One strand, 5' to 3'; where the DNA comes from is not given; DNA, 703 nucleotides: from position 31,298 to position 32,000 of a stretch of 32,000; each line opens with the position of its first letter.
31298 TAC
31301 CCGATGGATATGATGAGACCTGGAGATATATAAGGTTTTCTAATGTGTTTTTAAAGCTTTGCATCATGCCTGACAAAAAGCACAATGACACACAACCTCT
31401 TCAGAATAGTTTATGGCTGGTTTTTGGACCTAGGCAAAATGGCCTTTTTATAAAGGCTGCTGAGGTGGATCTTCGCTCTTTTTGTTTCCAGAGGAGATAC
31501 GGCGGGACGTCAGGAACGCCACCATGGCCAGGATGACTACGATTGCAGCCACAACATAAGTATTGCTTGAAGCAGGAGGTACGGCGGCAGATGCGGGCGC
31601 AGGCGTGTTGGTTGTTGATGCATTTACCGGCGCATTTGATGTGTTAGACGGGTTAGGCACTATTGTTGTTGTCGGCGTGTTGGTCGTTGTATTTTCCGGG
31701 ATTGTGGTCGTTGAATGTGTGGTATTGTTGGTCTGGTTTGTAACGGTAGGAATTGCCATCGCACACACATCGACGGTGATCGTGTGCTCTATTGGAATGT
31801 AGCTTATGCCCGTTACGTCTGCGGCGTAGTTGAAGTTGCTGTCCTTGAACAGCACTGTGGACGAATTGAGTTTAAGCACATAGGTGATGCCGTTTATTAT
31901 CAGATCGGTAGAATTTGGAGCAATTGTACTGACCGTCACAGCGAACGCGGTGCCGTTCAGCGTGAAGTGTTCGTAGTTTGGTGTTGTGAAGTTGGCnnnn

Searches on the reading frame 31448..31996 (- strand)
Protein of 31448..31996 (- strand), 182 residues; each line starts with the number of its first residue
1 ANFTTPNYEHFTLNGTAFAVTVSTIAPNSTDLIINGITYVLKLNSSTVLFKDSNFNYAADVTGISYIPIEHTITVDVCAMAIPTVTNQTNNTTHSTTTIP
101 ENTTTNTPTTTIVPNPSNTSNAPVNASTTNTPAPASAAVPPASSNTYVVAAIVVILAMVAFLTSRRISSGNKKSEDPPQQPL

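Call 3: search_protein_families(library=ncbifam, proteins=[window:31448-31996:-], max_evalue=1)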
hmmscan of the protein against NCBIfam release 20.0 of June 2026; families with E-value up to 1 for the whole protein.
window:31448-31996:- (182 aa): 2 families
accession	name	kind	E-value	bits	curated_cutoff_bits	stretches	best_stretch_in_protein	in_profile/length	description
NF005411.0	PRK06975.1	equivalog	0.074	11.3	414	1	86-169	269-353/660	fused uroporphyrinogen-III synthase HemD/membrane protein HemX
NF033761.1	gliding_GltJ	equivalog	0.19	10.8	450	1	83-145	418-488/671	adventurous gliding motility protein GltJ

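Call 4: search_protein_families(library=pfam, proteins=[window:31448-31996:-], max_evalue=1)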
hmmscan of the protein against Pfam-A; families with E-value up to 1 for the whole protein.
window:31448-31996:- (182 aa): 0 families

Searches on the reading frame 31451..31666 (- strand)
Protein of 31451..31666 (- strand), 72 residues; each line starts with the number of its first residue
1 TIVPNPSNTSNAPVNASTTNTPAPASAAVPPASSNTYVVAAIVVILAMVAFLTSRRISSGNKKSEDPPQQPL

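Call 39: search_protein_families(library=ncbifam, proteins=[window:31451-31666:-], max_evalue=10)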
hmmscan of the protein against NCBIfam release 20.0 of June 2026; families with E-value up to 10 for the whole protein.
seq(72 aa): 3 families
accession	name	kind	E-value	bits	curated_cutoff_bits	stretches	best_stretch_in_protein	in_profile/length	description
NF052429.1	LpqS_Mycobact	equivalog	0.029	14.7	35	1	16-59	56-99/126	putative copper homeostasis (lipo)protein LpqS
NF045534.1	small_EYxxD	equivalog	0.064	13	29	1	35-59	8-32/37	EYxxD motif small membrane protein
NF047902.1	MmDecMmdD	equivalog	0.069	13.4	150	1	6-59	40-92/112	methylmalonyl-CoA decarboxylase subunit delta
